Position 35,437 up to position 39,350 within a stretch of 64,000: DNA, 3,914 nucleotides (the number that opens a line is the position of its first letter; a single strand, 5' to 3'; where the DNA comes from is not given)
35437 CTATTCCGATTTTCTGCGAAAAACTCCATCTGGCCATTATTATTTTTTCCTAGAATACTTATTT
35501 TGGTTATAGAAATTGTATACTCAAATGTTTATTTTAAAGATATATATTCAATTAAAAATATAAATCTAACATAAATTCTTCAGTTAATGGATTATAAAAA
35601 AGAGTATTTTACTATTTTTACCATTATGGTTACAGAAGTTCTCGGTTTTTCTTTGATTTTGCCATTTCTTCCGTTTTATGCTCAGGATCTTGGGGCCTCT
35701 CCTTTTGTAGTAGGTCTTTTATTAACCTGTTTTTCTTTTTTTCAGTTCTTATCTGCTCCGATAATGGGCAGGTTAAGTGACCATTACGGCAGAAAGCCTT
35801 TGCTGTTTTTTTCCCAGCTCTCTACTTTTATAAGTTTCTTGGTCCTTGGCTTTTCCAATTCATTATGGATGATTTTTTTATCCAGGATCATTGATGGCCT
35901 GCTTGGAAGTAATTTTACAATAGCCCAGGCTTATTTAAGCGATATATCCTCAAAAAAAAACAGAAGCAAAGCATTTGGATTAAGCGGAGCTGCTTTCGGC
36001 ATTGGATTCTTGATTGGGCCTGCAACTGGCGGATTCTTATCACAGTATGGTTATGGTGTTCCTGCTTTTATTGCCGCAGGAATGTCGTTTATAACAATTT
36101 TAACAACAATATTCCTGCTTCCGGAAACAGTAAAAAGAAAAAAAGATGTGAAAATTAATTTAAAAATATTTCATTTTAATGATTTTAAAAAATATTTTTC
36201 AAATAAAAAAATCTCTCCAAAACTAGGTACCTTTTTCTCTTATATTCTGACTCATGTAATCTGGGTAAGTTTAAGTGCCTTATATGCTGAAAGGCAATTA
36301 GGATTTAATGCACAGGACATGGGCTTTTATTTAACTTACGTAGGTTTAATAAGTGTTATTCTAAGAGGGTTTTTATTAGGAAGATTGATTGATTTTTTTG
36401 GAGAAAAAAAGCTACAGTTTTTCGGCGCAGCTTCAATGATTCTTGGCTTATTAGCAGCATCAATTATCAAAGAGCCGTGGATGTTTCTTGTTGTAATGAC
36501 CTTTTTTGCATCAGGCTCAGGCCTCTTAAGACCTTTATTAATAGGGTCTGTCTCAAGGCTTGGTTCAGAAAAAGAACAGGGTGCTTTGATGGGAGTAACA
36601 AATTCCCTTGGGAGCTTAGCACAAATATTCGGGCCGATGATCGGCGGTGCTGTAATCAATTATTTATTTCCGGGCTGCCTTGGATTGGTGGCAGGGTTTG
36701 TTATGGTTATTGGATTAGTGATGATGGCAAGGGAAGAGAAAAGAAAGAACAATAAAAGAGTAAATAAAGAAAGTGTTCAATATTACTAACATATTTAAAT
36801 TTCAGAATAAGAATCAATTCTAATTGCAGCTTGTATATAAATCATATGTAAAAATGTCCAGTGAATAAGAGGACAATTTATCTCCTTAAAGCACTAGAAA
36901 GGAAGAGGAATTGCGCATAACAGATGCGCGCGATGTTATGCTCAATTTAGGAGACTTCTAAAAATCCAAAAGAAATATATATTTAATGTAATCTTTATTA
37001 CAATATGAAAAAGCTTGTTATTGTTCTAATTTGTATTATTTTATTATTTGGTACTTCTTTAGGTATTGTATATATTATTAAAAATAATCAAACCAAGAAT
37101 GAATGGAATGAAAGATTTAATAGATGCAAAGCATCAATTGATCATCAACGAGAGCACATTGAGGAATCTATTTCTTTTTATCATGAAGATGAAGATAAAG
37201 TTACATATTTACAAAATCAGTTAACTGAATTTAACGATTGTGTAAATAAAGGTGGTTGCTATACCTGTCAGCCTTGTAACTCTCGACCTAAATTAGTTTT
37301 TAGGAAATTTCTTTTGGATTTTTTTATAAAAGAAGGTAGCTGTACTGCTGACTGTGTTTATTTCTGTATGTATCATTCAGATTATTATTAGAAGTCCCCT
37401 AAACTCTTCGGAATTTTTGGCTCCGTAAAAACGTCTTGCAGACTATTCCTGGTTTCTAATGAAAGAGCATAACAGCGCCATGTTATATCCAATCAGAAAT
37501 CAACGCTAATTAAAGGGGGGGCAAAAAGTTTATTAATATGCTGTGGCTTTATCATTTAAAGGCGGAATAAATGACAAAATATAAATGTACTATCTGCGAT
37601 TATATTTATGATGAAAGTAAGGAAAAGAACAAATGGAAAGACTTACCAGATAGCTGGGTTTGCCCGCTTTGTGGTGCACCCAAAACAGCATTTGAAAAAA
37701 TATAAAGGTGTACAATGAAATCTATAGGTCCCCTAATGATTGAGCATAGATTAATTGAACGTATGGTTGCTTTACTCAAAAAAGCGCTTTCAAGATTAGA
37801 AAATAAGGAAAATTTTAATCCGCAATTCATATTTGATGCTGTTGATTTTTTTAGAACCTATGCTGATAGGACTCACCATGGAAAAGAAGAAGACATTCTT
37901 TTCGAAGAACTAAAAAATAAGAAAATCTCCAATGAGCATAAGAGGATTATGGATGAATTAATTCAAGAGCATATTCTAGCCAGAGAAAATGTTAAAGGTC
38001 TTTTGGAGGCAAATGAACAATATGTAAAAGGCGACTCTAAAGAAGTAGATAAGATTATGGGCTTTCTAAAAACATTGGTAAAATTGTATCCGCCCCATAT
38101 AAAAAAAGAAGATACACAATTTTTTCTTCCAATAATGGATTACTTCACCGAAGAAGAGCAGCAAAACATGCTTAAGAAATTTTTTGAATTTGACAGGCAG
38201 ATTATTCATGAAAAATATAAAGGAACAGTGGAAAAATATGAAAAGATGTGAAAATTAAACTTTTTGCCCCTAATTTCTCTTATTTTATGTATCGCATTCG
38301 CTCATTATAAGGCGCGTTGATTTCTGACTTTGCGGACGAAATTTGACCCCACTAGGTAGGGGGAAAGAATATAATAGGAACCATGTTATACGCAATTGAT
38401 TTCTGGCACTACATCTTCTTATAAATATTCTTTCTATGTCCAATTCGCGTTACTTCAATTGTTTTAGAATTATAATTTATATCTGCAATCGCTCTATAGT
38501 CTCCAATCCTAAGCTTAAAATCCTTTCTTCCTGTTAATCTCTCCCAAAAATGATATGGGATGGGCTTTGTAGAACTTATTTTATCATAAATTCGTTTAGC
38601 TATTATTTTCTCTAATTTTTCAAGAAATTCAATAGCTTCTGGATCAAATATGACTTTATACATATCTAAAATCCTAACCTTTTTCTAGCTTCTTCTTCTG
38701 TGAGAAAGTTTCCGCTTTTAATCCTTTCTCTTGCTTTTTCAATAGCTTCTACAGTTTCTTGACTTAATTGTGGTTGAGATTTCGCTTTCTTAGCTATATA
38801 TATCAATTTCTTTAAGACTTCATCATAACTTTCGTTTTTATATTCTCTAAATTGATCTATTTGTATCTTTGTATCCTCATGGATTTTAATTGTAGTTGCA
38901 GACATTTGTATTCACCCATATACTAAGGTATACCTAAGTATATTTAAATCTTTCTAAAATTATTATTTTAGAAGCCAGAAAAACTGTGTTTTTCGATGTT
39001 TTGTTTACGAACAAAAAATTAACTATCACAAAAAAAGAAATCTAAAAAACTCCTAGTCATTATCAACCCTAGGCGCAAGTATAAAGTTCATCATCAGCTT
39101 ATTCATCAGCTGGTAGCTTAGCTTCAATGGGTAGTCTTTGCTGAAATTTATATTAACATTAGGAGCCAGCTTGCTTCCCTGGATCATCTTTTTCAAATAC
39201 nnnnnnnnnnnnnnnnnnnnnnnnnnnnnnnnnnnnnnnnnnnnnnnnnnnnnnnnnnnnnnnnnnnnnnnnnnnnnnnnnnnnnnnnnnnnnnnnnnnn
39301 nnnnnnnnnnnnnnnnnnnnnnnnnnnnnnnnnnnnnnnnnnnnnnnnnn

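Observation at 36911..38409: Two neighbouring gene cassettes, each bracketed by 14-15 bp inverted repeats, plus a shared family of short palindromic modules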

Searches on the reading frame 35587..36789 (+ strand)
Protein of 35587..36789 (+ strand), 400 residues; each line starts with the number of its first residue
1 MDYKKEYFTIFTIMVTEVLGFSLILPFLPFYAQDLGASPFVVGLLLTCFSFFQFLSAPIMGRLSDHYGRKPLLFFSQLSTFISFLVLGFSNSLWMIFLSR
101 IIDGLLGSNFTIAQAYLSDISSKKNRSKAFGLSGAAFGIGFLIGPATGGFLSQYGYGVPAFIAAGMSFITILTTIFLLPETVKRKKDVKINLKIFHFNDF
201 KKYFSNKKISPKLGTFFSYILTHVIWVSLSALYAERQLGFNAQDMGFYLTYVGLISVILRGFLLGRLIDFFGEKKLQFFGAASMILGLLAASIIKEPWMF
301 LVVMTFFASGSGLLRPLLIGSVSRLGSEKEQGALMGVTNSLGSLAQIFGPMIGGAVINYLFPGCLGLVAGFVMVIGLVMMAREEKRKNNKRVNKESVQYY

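Call 43: find_encoding_contigs(protein=window:35587-36789:+, flank=6000, max_places=10)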
Protein window:35587-36789:+ (400 aa): no gene with exactly this product is on record in the collection.

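Call 68: find_homologous_proteins(query=window:35587-36789:+, max_evalue=1e-30)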
Query window:35587-36789:+ (400 aa): 2463 proteins with E <= 1e-30 among 8000 candidates; the best 120 are listed.
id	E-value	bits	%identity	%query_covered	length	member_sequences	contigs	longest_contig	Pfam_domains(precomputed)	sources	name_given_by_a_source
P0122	2.4e-254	862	100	100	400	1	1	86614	PF13347.13,PF05977.20,PF00083.31,PF12832.14,PF07690.22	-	-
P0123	1.7e-172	592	71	97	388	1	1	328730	PF13347.13,PF05977.20,PF00083.31,PF12832.14,PF07690.22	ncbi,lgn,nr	ncbi:MFS transporter [Candidatus Woesearchaeota archaeon]|nr:MFS transporter [Candidatus Woesearchae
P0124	7.1e-170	584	66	98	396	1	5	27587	PF13347.13,PF05977.20,PF00083.31,PF12832.14,PF07690.22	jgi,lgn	-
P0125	1.9e-169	582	65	98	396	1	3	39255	PF13347.13,PF05977.20,PF00083.31,PF12832.14,PF07690.22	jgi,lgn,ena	jgi:DHA1 family tetracycline resistance protein-like MFS transporter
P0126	5.3e-167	574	66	97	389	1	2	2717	PF13347.13,PF05977.20,PF00083.31,PF12832.14,PF07690.22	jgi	-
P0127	8.0e-167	573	70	96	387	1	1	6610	PF13347.13,PF05977.20,PF00083.31,PF12832.14,PF07690.22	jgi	-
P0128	5.3e-165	567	69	97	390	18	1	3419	PF13347.13,PF05977.20,PF00083.31,PF12832.14,PF07690.22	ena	-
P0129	8.3e-164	564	66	97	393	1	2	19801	PF13347.13,PF00083.31,PF12832.14,PF07690.22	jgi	-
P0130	6.6e-163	561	65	97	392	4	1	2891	PF13347.13,PF05977.20,PF00083.31,PF12832.14,PF07690.22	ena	-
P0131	6.0e-162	557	65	97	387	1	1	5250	PF13347.13,PF05977.20,PF00083.31,PF12832.14,PF07690.22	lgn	-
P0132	1.2e-161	556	66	97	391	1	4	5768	PF13347.13,PF05977.20,PF00083.31,PF12832.14,PF07690.22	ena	-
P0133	2.3e-161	556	67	97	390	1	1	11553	PF13347.13,PF05977.20,PF00083.31,PF12832.14,PF07690.22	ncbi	-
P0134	5.7e-161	554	65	97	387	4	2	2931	PF13347.13,PF05977.20,PF00083.31,PF12832.14,PF07690.22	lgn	-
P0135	6.3e-161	554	66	97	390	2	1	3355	PF13347.13,PF05977.20,PF00083.31,PF12832.14,PF07690.22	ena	-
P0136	2.0e-160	552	63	97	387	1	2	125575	PF00083.31,PF12832.14,PF07690.22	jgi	jgi:MFS family permease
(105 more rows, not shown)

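Call 69: find_encoding_contigs(protein=P0123, flank=9000, max_places=2)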
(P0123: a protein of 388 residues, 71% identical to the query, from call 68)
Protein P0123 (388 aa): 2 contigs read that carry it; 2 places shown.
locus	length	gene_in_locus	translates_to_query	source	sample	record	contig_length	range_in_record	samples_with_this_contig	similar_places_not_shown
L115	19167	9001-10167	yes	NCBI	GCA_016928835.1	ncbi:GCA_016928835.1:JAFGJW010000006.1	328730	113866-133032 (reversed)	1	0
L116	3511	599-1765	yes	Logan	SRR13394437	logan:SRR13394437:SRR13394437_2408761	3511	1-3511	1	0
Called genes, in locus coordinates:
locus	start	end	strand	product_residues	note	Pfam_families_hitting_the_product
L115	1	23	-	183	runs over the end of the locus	PF10469:AKAP7_NLS, PF02834:LigT_PEase, PF13563:2_5_RNA_ligase2, PF02834:LigT_PEase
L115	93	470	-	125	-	PF01938:TRAM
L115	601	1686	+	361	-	PF04015:DUF362, PF12838:Fer4_7, PF13187:Fer4_9 (weak), PF13237:Fer4_10 (weak), PF14697:Fer4_21, PF25160:LdpA_Fe-S-bd (weak), PF00037:Fer4 (weak), PF12837:Fer4_6 (weak), +2 more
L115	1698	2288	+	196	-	PF02163:Peptidase_M50 (faint)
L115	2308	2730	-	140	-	PF00892:EamA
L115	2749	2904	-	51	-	PF18930:DUF5679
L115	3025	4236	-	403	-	PF12704:MacB_PCD, PF02687:FtsX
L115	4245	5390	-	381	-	PF12704:MacB_PCD, PF02687:FtsX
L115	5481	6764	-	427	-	-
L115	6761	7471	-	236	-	PF02463:SMC_N (weak), PF00005:ABC_tran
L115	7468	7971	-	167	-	PF03551:PadR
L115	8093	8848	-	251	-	PF01145:Band_7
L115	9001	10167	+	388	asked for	PF07690:MFS_1, PF13347:MFS_2, PF00083:Sugar_tr, PF12832:MFS_1_like, PF05977:MFS_3, PF07690:MFS_1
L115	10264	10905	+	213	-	PF00687:Ribosomal_L1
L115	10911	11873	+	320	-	PF00466:Ribosomal_L10, PF17777:RL10P_insert, PF00428:Ribosomal_60s (weak)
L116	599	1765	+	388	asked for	PF07690:MFS_1, PF13347:MFS_2, PF00083:Sugar_tr, PF12832:MFS_1_like, PF05977:MFS_3, PF07690:MFS_1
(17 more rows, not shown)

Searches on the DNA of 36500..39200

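Call 64: search_rna_families(source=window, start=36500, end=39200, threshold=evalue, max_evalue=5)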
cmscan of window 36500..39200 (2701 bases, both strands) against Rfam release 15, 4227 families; matches with E-value up to 5: 1.
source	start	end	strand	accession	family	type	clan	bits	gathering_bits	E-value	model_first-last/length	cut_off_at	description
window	38164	38315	+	RF01948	KCNQ1OT1_3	Gene; lncRNA;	-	21.4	60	4.3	1-116/116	no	KCNQ1 overlapping transcript 1 conserved region 3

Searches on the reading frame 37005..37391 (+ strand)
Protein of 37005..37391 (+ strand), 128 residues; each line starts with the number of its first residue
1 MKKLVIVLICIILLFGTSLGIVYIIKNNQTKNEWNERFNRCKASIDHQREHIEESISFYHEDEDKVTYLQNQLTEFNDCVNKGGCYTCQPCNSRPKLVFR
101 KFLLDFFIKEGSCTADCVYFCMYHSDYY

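Call 8: find_encoding_contigs(protein=window:37005-37391:+, flank=10000, max_places=10)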
Protein window:37005-37391:+ (128 aa): 1 contig read that carries it; 1 place shown.
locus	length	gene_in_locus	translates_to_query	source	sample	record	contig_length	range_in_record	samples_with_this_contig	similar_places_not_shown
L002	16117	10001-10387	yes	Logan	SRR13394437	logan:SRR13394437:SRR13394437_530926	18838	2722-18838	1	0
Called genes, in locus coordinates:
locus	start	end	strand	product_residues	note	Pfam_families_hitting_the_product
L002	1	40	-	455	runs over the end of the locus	PF13506:Glyco_transf_21, PF00535:Glycos_transf_2, PF03552:Cellulose_synt (faint), PF13641:Glyco_tranf_2_3, PF13632:Glyco_trans_2_3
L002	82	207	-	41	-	-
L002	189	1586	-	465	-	-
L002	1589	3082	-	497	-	-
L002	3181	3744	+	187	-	-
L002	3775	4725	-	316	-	PF00106:adh_short (weak), PF01073:3Beta_HSD, PF01370:Epimerase, PF02719:Polysacc_synt_2, PF04321:RmlD_sub_bind, PF05368:NmrA (weak), PF16363:GDP_Man_Dehyd, PF07993:NAD_binding_4, +1 more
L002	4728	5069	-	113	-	PF00892:EamA, PF05653:Mg_trans_NIPA (weak), PF10639:TMEM234 (weak)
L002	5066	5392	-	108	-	PF00892:EamA (weak)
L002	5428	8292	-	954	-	PF02516:STT3, PF21436:STT3-PglB_core (weak)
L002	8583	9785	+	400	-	PF07690:MFS_1, PF12832:MFS_1_like, PF13347:MFS_2, PF00083:Sugar_tr, PF05977:MFS_3, PF07690:MFS_1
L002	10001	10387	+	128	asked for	-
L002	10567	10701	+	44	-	PF00301:Rubredoxin, PF21349:RUBY_RBDX (weak)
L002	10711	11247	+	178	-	PF01814:Hemerythrin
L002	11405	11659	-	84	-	PF05016:ParE_toxin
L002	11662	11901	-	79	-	PF24434:DUF7557 (weak)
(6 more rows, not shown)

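Call 12: find_homologous_proteins(query=window:37005-37391:+, max_evalue=0.01)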
Query window:37005-37391:+ (128 aa): 1 proteins with E <= 0.01 among 7 candidates.
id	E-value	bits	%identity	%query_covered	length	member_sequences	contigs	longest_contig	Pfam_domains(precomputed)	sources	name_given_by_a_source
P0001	7.0e-84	296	100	100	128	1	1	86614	-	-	-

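Call 27: search_protein_families(library=pfam, proteins=[window:37005-37391:+], max_evalue=0.01)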
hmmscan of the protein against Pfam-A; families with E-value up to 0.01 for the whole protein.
window:37005-37391:+ (128 aa): 0 families

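Call 76: search_protein_representatives(protein=window:37005-37391:+)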
Query: 128 residues. Proteins with E-value up to 0.001 (for the whole library): 5; up to 1e-10: 4; up to 1e-30: 1. The best 5 are listed.
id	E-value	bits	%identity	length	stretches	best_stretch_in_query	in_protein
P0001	2.2e-84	296.4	100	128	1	1-128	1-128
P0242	6.6e-27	110.5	55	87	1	44-128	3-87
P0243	8.8e-19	84.2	33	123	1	2-128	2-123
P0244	5.7e-11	58.9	24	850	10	32-75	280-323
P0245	6.5e-10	55.5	38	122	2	76-128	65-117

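Call 78: find_encoding_contigs(protein=P0243, flank=4000, max_places=4)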
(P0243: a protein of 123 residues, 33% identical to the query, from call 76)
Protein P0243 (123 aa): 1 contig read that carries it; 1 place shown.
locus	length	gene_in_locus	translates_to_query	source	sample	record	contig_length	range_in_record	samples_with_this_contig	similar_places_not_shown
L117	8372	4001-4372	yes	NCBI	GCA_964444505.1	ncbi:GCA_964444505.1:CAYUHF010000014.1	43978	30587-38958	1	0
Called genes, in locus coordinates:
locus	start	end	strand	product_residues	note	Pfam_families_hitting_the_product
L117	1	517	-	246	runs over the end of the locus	PF01058:Oxidored_q6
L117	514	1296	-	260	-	PF00175:NAD_binding_1, PF10418:DHODB_Fe-S_bind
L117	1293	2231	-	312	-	PF12838:Fer4_7 (faint), PF14697:Fer4_21 (faint), PF00037:Fer4 (faint), PF12797:Fer4_2 (faint), PF17179:Fer4_22, PF12837:Fer4_6 (weak)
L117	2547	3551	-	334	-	PF00389:2-Hacid_dh, PF02826:2-Hacid_dh_C, PF01262:AlaDh_PNT_C (weak), PF03446:NAD_binding_2 (weak)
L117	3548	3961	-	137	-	-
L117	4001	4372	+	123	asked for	-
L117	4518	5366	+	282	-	PF00892:EamA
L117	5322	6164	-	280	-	PF01467:CTP_transf_like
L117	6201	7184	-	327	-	-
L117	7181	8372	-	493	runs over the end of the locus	-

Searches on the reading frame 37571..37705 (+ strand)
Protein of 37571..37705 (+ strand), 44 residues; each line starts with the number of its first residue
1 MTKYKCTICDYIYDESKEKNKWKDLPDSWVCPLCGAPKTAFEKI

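Call 27: search_protein_families(library=pfam, proteins=[window:37571-37705:+], max_evalue=0.01)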
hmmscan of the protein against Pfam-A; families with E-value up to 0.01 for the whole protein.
window:37571-37705:+ (44 aa): 4 families
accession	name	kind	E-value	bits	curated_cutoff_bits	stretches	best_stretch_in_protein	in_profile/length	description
PF00301.25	Rubredoxin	-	3.2e-12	46.7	23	1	3-41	1-47/47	Rubredoxin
PF21349.2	RUBY_RBDX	-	7.5e-08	32.1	26.5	1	4-42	1-30/30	Rubrerythrin, rubredoxin-like domain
PF04810.20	zf-Sec23_Sec24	-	0.0024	18.3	25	0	27-36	22-31/39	Sec23/Sec24 zinc finger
PF09723.15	Zn_ribbon_8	-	0.0073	16.7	34.4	0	4-38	6-36/41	Zinc ribbon domain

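Call 88: find_encoding_contigs(protein=window:37571-37705:+, flank=5000, max_places=10)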
Protein window:37571-37705:+ (44 aa): no gene with exactly this product is on record in the collection.
